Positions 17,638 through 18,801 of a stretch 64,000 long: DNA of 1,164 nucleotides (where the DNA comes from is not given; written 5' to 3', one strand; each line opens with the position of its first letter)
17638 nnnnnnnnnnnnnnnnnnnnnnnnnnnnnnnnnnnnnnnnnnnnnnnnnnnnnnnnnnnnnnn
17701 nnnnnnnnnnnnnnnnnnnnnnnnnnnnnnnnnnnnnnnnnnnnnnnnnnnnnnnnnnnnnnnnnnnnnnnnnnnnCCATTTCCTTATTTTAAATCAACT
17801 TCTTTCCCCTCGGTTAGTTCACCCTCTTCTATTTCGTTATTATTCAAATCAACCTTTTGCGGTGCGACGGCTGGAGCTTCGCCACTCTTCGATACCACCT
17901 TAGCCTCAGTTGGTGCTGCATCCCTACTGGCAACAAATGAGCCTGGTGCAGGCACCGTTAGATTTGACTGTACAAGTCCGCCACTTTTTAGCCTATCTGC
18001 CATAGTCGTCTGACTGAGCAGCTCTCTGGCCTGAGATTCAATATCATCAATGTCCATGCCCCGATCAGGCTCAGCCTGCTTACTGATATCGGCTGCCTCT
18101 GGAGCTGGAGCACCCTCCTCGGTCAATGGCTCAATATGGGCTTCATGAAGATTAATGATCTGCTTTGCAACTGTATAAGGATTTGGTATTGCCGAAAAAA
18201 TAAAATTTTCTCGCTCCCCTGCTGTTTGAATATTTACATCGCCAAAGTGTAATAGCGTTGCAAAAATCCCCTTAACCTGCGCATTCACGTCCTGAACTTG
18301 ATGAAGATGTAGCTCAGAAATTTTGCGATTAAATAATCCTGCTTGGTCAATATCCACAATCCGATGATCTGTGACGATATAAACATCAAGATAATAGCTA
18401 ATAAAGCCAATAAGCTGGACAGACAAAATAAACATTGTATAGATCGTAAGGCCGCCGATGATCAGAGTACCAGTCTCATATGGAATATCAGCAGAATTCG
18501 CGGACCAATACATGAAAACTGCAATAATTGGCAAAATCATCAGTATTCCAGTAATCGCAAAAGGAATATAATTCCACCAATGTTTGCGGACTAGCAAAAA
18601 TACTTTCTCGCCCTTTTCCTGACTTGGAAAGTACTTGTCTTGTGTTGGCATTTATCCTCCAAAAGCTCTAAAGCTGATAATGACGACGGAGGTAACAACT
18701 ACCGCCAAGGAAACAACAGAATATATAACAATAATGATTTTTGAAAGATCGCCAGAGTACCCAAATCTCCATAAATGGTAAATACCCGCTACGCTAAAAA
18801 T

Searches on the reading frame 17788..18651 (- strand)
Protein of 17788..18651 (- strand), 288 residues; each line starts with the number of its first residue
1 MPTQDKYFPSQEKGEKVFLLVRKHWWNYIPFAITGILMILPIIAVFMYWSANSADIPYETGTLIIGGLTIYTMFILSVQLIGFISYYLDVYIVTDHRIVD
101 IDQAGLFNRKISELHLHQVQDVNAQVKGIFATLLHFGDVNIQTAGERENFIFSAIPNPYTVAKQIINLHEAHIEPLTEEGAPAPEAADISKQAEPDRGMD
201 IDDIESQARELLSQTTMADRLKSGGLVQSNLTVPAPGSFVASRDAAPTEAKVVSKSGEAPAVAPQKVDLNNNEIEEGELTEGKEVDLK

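Call 96: search_protein_families(library=pfam, proteins=[window:17788-18651:-], max_evalue=0.00001)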
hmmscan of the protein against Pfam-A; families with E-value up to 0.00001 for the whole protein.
window:17788-18651:- (288 aa): 1 family
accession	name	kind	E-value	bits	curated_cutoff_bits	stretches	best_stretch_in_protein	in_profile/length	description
PF03703.20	bPH_2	-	1.1e-06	29.2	22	1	91-165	6-78/78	Bacterial PH domain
